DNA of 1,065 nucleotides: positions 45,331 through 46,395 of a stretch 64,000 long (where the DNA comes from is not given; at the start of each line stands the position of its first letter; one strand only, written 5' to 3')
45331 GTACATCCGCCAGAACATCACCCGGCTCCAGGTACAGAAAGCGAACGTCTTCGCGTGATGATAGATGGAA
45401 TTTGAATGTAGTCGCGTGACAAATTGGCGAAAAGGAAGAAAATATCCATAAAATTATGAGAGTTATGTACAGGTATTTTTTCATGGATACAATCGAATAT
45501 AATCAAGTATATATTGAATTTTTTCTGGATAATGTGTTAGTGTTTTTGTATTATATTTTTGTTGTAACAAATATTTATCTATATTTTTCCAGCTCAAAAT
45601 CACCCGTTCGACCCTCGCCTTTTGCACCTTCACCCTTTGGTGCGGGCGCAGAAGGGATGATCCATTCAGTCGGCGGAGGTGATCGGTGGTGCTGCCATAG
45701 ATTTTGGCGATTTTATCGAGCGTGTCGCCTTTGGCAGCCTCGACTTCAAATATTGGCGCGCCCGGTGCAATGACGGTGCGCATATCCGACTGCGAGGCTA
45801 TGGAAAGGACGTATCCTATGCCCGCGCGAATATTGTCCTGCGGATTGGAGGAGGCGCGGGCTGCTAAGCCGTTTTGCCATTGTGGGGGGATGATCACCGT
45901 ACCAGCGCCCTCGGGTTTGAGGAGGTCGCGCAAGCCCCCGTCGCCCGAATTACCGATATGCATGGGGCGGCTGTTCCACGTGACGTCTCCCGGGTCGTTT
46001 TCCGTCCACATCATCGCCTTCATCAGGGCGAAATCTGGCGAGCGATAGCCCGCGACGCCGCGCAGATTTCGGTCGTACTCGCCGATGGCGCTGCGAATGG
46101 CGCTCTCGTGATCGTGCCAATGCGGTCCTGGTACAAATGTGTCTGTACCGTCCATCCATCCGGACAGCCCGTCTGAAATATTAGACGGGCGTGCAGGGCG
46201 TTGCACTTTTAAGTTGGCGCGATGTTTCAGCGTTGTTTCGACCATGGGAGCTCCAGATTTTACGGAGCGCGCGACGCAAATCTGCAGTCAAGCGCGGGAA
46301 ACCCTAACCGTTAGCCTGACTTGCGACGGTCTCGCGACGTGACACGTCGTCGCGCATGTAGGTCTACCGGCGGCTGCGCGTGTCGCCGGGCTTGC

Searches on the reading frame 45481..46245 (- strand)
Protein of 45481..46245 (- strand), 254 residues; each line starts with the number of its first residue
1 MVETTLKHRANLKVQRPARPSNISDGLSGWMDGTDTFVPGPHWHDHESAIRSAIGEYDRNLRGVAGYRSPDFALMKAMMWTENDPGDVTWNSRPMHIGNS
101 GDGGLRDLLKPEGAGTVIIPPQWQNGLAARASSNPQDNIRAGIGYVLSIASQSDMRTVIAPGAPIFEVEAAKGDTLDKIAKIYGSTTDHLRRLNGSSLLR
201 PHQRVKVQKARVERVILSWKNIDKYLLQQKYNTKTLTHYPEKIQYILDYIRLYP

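Call 6: search_protein_families(library=pfam, max_evalue=1, proteins=[window:45481-46245:-])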
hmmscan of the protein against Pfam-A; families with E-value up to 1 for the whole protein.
window:45481-46245:- (254 aa): 4 families
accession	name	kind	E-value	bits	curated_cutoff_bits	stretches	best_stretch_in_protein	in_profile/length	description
PF01476.26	LysM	-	2.7e-05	24.5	20.9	1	172-207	5-42/43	LysM domain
PF07017.17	PagP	-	0.037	13.9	24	1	126-170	74-119/144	Antimicrobial peptide resistance and lipid A acylation protein PagP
PF23577.1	LysM_RLK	-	0.14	12.6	27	0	172-194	7-29/44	LysM domain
PF14932.11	HAUS-augmin3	-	0.14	12.1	29.4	1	206-242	167-197/260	HAUS augmin-like complex subunit 3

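Call 7: search_protein_families(library=ncbifam, max_evalue=1, proteins=[window:45481-46245:-])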
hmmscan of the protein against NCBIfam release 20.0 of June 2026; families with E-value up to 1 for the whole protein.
window:45481-46245:- (254 aa): 2 families
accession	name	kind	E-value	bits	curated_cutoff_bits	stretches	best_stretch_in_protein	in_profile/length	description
TIGR02899.1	spore_safA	subfamily_domain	0.069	13.1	67.85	1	172-194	3-25/44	SafA/ExsA family spore coat assembly protein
NF008271.1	PRK11045.1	equivalog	0.13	11.5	155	1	131-164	120-154/188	lipid IV(A) palmitoyltransferase PagP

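Call 11: find_homologous_proteins(query=window:45481-46245:-)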
Query window:45481-46245:- (254 aa): 12 proteins with E <= 0.001 among 698 candidates.
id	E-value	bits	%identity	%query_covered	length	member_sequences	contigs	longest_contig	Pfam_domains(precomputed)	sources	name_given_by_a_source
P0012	1.4e-170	583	100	100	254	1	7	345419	-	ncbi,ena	-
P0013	1.5e-126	439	76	100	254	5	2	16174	PF01476.27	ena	-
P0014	4.4e-120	418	71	100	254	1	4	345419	PF01476.27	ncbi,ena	-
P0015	9.0e-72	260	52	94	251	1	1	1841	PF01476.27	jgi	jgi:LysM repeat protein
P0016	1.3e-46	177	43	89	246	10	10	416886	PF01476.27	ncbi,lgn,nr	ncbi:LysM peptidoglycan-binding domain-containing protein [Burkholderia ubonensis]|nr:LysM domain-co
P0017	1.1e-45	174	39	94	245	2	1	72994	PF01476.27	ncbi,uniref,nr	ncbi:LysM domain-containing protein [Cupriavidus sp. BIS7]|uniref:LysM peptidoglycan-binding domain-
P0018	2.1e-45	173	41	89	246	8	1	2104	PF01476.27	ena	-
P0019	2.9e-43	166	38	89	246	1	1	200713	PF01476.27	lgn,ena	-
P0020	9.8e-42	161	37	94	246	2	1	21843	PF01476.27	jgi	jgi:hypothetical protein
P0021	6.3e-40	155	37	89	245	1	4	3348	PF01476.27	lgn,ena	-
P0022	1.8e-38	150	38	87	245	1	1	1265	PF01476.27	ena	-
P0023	4.5e-36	143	36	89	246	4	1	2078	PF01476.27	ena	-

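Call 18: find_encoding_contigs(protein=P0012, flank=10000, max_places=4)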
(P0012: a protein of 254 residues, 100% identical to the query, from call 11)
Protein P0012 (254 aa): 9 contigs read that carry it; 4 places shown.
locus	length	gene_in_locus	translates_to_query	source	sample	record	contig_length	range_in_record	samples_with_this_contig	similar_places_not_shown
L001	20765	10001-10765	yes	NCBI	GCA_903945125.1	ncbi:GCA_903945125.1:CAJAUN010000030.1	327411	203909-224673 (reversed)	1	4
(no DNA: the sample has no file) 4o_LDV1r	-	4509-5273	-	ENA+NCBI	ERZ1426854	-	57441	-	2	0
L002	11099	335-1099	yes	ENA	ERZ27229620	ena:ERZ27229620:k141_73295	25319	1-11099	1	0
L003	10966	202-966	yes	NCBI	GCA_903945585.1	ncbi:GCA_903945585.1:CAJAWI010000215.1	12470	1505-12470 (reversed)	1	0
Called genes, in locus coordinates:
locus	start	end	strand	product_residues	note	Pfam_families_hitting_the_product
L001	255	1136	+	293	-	PF16747:Adhesin_E (weak), PF05036:SPOR (weak)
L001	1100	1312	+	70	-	-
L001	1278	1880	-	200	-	PF21176:RecR_HhH, PF02132:RecR_ZnF (weak), PF13662:Toprim_4, PF21175:RecR_C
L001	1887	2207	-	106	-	PF02575:YbaB_DNA_bd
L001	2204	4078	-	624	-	PF13177:DNA_pol3_delta2, PF13191:AAA_16 (weak), PF13604:AAA_30 (weak), PF07728:AAA_5 (weak), PF00004:AAA, PF22608:DNAX_ATPase_lid, PF12169:DNA_pol3_gamma3, PF12362:DUF3646, +2 more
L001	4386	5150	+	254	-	PF01476:LysM (weak)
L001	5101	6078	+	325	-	-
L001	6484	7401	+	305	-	-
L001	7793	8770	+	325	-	-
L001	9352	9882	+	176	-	-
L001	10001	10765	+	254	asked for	-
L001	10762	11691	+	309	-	-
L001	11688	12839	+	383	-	-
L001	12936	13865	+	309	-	PF09296:NUDIX-like, PF09297:Zn_ribbon_NUD, PF00293:NUDIX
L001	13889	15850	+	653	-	PF05448:AXE1 (faint), PF01738:DLH (weak), PF02129:Peptidase_S15 (faint), PF20434:BD-FAE, PF00561:Abhydrolase_1 (faint), PF12146:Hydrolase_4 (faint), PF12697:Abhydrolase_6 (weak), PF00326:Peptidase_S9, +1 more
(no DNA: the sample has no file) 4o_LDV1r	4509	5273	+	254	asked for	-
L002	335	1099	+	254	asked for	-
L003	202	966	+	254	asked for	-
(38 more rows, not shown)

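Call 19: find_encoding_contigs(protein=P0016, flank=6000, max_places=3)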
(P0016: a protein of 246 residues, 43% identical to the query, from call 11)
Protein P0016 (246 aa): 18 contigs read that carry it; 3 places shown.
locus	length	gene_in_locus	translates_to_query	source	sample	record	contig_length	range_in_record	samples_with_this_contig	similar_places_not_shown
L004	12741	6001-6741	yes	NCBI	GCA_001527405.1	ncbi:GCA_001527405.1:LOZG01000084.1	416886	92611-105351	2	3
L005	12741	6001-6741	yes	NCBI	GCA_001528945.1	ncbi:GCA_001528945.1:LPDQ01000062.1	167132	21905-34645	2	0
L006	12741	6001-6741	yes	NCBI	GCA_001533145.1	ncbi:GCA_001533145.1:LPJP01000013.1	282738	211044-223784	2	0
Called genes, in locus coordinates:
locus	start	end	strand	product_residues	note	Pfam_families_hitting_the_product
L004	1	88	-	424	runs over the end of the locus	PF12890:DHOase, PF01979:Amidohydro_1, PF07969:Amidohydro_3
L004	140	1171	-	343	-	PF02729:OTCace_N, PF00185:OTCace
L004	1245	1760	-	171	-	PF00156:Pribosyltran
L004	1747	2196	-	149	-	PF03652:RuvX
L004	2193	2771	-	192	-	PF02622:DUF179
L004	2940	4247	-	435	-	-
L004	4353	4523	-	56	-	PF00301:Rubredoxin, PF21349:RUBY_RBDX (faint)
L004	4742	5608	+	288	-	PF08543:Phos_pyr_kin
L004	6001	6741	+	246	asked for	PF01476:LysM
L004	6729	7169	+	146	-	PF07007:LprI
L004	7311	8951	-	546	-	PF00118:Cpn60_TCP1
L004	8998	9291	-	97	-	PF00166:Cpn10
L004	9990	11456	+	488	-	PF04966:OprB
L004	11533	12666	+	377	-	-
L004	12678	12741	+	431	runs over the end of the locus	PF04261:Dyp_perox_N, PF20628:Dyp_perox_C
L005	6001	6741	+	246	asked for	PF01476:LysM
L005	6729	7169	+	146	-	PF07007:LprI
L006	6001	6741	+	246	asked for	PF01476:LysM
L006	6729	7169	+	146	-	PF07007:LprI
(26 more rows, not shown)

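Call 26: find_related_loci(query=window:45481-46245:-, collection=genome_contigs, flank=6000)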
Query window:45481-46245:- (254 aa) in genome_contigs; peptide patterns used: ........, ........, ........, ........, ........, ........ (x = any residue, [..] = any of these).
57 stretches matched a pattern, but none encodes a relative of the query by tblastn (E <= 1e-3).

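Call 30: search_protein_families(library=pfam, max_evalue=0.01, proteins=[L004:6729-7166:+])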
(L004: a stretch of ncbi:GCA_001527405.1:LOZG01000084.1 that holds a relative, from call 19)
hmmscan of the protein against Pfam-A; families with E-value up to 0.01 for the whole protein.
L004:6729-7166:+ (146 aa): 1 family
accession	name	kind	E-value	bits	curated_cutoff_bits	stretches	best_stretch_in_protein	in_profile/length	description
PF07007.17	LprI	-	4.6e-09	37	22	1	43-136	13-106/106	Lysozyme inhibitor LprI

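Call 31: search_solved_structures(query=L004:6729-7166:+, max_evalue=10, show_alignments=2)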
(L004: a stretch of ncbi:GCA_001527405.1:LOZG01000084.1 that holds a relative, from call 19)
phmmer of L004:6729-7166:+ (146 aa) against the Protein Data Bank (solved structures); distinct sequences matched with E-value up to 10: 9.
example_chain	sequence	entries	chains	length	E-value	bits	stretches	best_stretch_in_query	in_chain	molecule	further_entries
3gi7_A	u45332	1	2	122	0.1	16.1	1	47-139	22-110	Secreted protein of unknown function DUF1311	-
1hw1_A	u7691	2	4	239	0.77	13.3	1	22-80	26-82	FATTY ACID METABOLISM REGULATOR PROTEIN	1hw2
1e2x_A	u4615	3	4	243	0.79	13.2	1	22-80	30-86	FATTY ACID METABOLISM REGULATOR PROTEIN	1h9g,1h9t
5dv5_A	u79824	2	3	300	0.94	13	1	22-70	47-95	GntR family transcriptional regulator | Fatty acid metabolism regulator protein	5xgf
8y3z_A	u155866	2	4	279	1.2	12.7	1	22-70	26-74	Fatty acid metabolism regulator protein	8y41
4p9u_E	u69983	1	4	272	1.3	12.6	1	22-70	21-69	Fatty acid metabolism regulator protein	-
4p96_A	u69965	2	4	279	1.3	12.5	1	22-70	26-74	Fatty acid metabolism regulator protein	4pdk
8k60_D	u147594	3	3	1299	8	10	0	39-138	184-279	DNA-directed RNA polymerase subunit beta'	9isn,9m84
7vpd_D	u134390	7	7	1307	8.1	10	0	39-138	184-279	DNA-directed RNA polymerase subunit beta'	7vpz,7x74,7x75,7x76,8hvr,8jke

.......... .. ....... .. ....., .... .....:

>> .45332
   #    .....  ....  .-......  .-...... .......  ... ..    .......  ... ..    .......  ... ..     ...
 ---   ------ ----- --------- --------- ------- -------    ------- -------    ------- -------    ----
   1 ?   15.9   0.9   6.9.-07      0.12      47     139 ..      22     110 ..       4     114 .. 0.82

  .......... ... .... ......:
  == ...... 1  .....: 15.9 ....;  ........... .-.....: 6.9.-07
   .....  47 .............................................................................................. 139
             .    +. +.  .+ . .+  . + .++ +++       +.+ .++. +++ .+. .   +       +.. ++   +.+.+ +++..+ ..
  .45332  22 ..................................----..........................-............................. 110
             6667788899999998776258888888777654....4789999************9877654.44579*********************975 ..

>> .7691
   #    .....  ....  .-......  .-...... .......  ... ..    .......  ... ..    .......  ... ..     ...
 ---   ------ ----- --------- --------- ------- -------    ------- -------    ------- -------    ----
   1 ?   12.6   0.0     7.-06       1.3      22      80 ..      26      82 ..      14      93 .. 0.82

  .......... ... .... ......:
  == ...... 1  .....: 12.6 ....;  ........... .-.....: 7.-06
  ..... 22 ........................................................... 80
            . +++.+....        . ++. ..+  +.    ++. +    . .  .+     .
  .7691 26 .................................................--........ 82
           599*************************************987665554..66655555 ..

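Call 35: search_solved_structures(query=A4, max_evalue=10, show_alignments=2)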
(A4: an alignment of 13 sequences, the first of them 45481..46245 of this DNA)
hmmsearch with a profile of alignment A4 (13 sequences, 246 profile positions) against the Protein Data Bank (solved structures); distinct sequences matched with E-value up to 10: 20.
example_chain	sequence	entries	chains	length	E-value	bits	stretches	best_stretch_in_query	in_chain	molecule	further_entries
8i2e_B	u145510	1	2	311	4.4e-16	62.2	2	149-194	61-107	Probable peptidoglycan endopeptidase LytE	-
4uz2_A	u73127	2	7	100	3.6e-14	55.9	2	154-194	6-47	CELL WALL-BINDING ENDOPEPTIDASE-RELATED PROTEIN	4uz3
4xcm_A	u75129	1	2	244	8.2e-13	51.4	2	154-193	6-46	Cell wall-binding endopeptidase-related protein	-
1e0g_A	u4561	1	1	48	0.00029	23.4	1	154-192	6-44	Membrane-bound lytic murein transglycosylase D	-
4s3j_A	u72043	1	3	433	0.001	21.6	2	152-190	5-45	Cortical-lytic enzyme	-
5yz6_A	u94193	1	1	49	0.001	21.6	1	154-191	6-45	Chitinase, lysozyme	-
2mkx_A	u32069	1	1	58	0.0011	21.6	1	154-197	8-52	Autolysin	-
5k2l_A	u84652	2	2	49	0.0011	21.6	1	154-191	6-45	Chitinase, lysozyme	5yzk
7aor_e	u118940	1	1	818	0.2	14.1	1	154-193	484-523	uS10m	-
11ci_A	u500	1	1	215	0.41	13.1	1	148-192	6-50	Probable cell wall hydrolase LytN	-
8rhe_A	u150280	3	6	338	0.41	13.1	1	153-191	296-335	LysM peptidoglycan-binding domain-containing protein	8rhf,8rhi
5bum_A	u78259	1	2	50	0.87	12.1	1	154-191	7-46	Chitinase A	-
6ue4_A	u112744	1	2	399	0.9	12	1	139-197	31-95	ShyA endopeptidase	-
6u2a_A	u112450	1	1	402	0.91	12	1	139-197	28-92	ShyA endopeptidase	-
2djp_A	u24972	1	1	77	1.5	11.3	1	152-180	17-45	Hypothetical protein SB145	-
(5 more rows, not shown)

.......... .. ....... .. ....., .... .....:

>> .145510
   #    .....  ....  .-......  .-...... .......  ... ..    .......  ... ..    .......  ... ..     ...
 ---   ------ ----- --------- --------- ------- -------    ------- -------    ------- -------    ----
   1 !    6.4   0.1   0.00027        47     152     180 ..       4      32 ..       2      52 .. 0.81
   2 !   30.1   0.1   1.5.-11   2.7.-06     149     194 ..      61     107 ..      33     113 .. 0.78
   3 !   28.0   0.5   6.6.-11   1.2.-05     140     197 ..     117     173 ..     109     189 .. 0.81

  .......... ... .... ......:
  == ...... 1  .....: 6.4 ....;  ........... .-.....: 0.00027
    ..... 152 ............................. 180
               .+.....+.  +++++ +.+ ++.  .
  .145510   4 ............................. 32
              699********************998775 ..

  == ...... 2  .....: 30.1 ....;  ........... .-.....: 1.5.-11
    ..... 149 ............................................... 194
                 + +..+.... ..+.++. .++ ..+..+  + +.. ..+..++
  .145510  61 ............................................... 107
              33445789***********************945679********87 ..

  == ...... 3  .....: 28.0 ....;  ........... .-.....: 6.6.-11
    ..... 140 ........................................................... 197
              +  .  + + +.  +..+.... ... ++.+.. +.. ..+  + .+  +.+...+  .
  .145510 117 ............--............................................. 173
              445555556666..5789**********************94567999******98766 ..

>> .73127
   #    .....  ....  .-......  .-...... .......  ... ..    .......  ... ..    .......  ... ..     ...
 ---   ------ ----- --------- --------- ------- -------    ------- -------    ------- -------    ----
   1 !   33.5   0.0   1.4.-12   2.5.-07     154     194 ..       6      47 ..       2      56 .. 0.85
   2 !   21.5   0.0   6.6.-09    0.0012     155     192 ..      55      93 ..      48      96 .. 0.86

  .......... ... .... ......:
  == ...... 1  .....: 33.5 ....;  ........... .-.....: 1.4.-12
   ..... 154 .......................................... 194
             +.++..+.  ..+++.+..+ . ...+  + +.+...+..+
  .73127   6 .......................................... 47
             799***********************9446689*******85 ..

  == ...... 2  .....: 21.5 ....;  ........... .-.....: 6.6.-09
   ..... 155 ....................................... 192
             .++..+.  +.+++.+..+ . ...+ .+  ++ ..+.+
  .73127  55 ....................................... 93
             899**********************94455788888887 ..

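Call 42: find_related_loci(query=A4, collection=genome_contigs, flank=5000)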
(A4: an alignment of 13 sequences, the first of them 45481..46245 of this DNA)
Query A4 (254 aa) in genome_contigs; peptide patterns used: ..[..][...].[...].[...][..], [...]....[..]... (x = any residue, [..] = any of these).
169 stretches matched a pattern; 119 encode a relative of the query (tblastn E <= 1e-3); the best 80 are kept; 80 distinct loci.
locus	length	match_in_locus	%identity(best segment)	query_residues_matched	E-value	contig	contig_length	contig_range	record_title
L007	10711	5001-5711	42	8-247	5e-55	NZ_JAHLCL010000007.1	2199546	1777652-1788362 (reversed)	Burkholderia semiarida strain CCRMBC74 Scaffold_7, whole genome shotgun sequence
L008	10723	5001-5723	39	8-251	1e-53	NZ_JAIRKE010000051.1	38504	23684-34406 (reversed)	MAG: Azonexus sp. isolate Ast373_bin8 k119_1451382, whole genome shotgun sequence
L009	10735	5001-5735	40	4-251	2e-52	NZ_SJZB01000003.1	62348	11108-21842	Parasulfuritortus cantonensis strain LSR1 tig00000052, whole genome shotgun sequence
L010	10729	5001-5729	39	5-251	7e-52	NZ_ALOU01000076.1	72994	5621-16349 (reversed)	Cupriavidus sp. BIS7 contig76, whole genome shotgun sequence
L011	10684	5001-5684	39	26-251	5e-51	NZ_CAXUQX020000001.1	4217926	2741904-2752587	Trinickia sp. LjRoot230 LJR230c1, whole genome shotgun sequence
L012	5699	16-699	40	26-251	2e-50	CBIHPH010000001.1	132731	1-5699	MAG TPA_asm: uncultured Rhizobacter sp. isolate SRR18156199_concoct_42 genome assembly, contig: ERZ27336861.40, whole ge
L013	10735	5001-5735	38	4-251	7e-50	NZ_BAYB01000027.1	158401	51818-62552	Paraburkholderia ferrariae NBRC 106233, whole genome shotgun sequence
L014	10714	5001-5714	40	11-251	1e-49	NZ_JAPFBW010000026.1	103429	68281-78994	Aquabacterium sp. A7-Y contig00026, whole genome shotgun sequence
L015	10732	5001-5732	38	5-251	1e-49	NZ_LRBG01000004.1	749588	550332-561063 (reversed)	Paraburkholderia monticola strain JC2948 10.BMJC2948.1.00004, whole genome shotgun sequence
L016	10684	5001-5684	39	26-251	3e-49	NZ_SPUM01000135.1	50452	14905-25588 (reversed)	Massilia horti strain ONC3 EFN1C9VNJ1, whole genome shotgun sequence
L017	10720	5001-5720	39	8-250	4e-49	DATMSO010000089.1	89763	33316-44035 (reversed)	MAG TPA_asm: Methylovorus sp. isolate SMAG_U12988 k141_302336, whole genome shotgun sequence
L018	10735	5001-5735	38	4-251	2e-49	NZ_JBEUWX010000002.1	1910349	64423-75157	Dentiradicibacter hellwigii strain Wk13 ctg.s1.000000F, whole genome shotgun sequence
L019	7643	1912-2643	38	5-251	7e-49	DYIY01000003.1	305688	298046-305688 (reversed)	MAG TPA_asm: Thiobacillus denitrificans isolate FI88_66_23 Afr_mines_FI88_20_length_305688_cov_10_048267, whole genome s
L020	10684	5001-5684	42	26-251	2e-48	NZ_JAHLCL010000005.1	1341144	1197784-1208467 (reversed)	Burkholderia semiarida strain CCRMBC74 Scaffold_5, whole genome shotgun sequence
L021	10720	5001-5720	38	9-250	1e-48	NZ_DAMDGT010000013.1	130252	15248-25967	MAG: Achromobacter sp. isolate CTOTU50454 NODE_37_length_130252_cov_21.842953, whole genome shotgun sequence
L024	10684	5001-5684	38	26-251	8e-48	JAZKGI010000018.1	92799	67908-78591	MAG: Pseudomonadota bacterium isolate DC_RB_04_SPN110320-bin040_1 DCRB04SPN_B040_1_000000000018, whole genome shotgun se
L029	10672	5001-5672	40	30-250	2e-47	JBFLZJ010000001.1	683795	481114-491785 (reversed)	MAG: Pseudomonadota bacterium isolate MAG108 MAG108_1, whole genome shotgun sequence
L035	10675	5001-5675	39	30-251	1e-45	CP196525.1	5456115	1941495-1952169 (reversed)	Telluria sp. B2 chromosome, complete genome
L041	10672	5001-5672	36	30-251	7e-44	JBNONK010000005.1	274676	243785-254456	Erwinia amylovora strain CEB_12 Contig_5_consensus_sequence, whole genome shotgun sequence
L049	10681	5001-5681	36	26-251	1e-42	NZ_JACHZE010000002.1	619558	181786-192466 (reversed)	Atlantibacter sp. RC6 Ga0365400_02, whole genome shotgun sequence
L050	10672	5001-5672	37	30-251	2e-42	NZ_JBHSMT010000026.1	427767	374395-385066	Paraherbaspirillum soli strain KACC 12633 velvet_auto_105_26, whole genome shotgun sequence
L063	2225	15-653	37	42-252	3e-40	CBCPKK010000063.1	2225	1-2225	uncultured Buttiauxella sp. strain SF967 genome assembly, contig: 45, whole genome shotgun sequence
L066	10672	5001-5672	34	30-251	1e-39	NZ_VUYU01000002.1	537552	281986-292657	Massilia rubra strain CCM 8692 NODE_2_length_537552_cov_6.196386, whole genome shotgun sequence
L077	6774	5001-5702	35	30-254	1e-36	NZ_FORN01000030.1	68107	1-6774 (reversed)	Caulobacter sp. UNC279MFTsu5.1, whole genome shotgun sequence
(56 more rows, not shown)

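Call 47: predict_structure(alignment_id=A4)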
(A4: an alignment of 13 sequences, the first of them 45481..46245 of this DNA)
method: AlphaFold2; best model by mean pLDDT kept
length: 254 residues; sequences in the alignment: 13
mean_pLDDT: 77.7   pTM: 0.73
mean pLDDT of the five models: 77.7, 75.3, 75.2, 64.5, 63.7
residues with pLDDT >= 90: 47; 70-90: 147; 50-70: 45; < 50: 15
segments of 3 or more residues with pLDDT < 50: 1-11, 98-101
pLDDT, mean of each block of 10 residues (from residue 1): 37 74 85 83 87 87 85 91 78 67 56 55 59 79 83 77 85 90 86 86 90 79 83 67 91 84
secondary structure, 60 per line:
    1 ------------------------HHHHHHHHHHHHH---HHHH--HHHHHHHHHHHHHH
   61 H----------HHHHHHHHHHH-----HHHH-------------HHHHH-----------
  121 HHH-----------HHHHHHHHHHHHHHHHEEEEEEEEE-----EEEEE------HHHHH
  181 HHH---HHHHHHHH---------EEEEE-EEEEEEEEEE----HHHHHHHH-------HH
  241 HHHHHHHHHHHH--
elements in order: H25-37 H41-44 H47-61 H72-82 H88-91 H105-109 H135-150 E151-159 E165-169 H176-183 H187-194 E204-208 E210-219 H224-231 H239-252

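Call 59: search_protein_families(library=pfam, alignment_id=A7, max_evalue=0.00001)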
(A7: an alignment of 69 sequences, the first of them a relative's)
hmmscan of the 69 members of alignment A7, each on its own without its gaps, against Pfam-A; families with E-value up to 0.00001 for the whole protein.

A. member 1, L007:2013-3320:+ (436 aa): 1 family
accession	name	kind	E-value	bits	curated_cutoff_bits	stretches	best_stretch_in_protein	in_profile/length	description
PF04264.18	YceI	-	3.4e-36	125.3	23.7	1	270-428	1-144/150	YceI-like domain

B. families by the number of members that match (of 69 scanned): 70 families (the first 25 are shown)
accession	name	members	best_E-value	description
PF05638.18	T6SS_HCP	4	2.4e-40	Type VI secretion system effector, Hcp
PF04264.18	YceI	3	1.4e-38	YceI-like domain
PF00171.27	Aldedh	2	3.9e-166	Aldehyde dehydrogenase family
PF00005.33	ABC_tran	2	5.3e-45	ABC transporter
PF08787.18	Alginate_lyase2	2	3.7e-27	Alginate lyase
PF07670.19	Gate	2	1.8e-19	Nucleoside recognition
PF13304.12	AAA_21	2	5e-13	AAA domain, putative AbiEii toxin, Type IV TA system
PF02018.23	CBM_4_9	2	2.3e-10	Carbohydrate binding domain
PF03710.21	GlnE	1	6.9e-203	Glutamate-ammonia ligase adenylyltransferase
PF02705.21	K_trans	1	1.8e-183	K+ potassium transporter integral membrane domain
PF04285.18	DUF444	1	8.3e-180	Protein of unknown function (DUF444)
PF04293.20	SpoVR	1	8.7e-179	SpoVR like protein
PF13507.12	GATase_5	1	1.8e-105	CobB/CobQ-like glutamine amidotransferase domain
PF01425.27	Amidase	1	1e-100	Amidase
PF00496.27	SBP_bac_5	1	2.1e-100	Bacterial extracellular solute-binding proteins, family 5 Middle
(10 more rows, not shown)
